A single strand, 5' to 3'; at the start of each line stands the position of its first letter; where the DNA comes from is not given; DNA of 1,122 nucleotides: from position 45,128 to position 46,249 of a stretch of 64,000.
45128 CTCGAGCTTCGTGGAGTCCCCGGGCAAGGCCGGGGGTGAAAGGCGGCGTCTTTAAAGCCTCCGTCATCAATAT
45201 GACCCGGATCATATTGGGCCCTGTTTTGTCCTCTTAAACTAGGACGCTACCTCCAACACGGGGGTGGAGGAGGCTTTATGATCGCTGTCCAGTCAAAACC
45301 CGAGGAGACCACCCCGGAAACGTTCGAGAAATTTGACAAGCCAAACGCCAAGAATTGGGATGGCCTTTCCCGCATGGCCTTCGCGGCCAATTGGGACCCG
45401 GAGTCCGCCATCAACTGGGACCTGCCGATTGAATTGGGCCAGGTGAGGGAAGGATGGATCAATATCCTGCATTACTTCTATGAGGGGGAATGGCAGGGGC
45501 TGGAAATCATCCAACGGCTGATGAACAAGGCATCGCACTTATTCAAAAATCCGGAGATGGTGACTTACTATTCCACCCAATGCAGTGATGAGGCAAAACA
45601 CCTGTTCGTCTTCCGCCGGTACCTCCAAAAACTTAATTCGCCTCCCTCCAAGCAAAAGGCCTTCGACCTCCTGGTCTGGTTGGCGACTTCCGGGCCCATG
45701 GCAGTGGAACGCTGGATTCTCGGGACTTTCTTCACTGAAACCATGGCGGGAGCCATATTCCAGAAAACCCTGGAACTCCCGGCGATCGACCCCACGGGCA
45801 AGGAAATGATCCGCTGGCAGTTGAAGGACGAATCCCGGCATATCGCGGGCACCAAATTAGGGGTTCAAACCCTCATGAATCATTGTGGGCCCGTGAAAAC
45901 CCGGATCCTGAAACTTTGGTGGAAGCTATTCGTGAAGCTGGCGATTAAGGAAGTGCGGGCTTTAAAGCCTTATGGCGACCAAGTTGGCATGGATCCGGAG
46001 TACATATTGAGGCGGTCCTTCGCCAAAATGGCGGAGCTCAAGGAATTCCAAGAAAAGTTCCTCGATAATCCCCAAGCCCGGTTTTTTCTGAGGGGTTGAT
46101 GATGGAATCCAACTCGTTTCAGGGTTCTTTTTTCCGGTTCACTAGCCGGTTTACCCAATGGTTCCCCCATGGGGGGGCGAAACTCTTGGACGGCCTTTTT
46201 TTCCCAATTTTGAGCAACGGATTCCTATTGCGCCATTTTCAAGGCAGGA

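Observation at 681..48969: A 17-site TATGA-N6-TCATA regulon with class II promoter geometry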

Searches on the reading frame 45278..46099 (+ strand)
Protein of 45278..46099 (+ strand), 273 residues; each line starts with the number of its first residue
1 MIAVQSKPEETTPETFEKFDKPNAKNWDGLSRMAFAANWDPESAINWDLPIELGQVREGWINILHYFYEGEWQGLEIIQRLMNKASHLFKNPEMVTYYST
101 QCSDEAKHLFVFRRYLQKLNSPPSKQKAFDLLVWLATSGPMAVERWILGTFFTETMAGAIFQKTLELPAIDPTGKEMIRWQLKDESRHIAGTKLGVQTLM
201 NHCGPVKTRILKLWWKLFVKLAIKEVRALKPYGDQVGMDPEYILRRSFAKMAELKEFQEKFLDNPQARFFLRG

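Call 21: search_protein_families(library=pfam, proteins=[window:45278-46099:+], max_evalue=0.01)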
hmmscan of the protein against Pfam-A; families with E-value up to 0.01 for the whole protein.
window:45278-46099:+ (273 aa): 1 family
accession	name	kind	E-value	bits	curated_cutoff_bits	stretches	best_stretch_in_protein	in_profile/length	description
PF11583.14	AurF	-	8.6e-10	38.7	29.6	1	77-243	86-253/282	P-aminobenzoate N-oxygenase AurF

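Call 41: search_protein_families(library=ncbifam, proteins=[window:45278-46099:+], max_evalue=0.001)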
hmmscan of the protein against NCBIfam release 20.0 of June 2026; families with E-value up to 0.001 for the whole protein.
window:45278-46099:+ (273 aa): 1 family
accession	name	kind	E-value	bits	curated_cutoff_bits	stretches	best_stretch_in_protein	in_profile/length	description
NF006200.0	PRK08326.1-3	equivalog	1e-05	25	194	0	63-120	72-128/321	R2-like ligand-binding oxidase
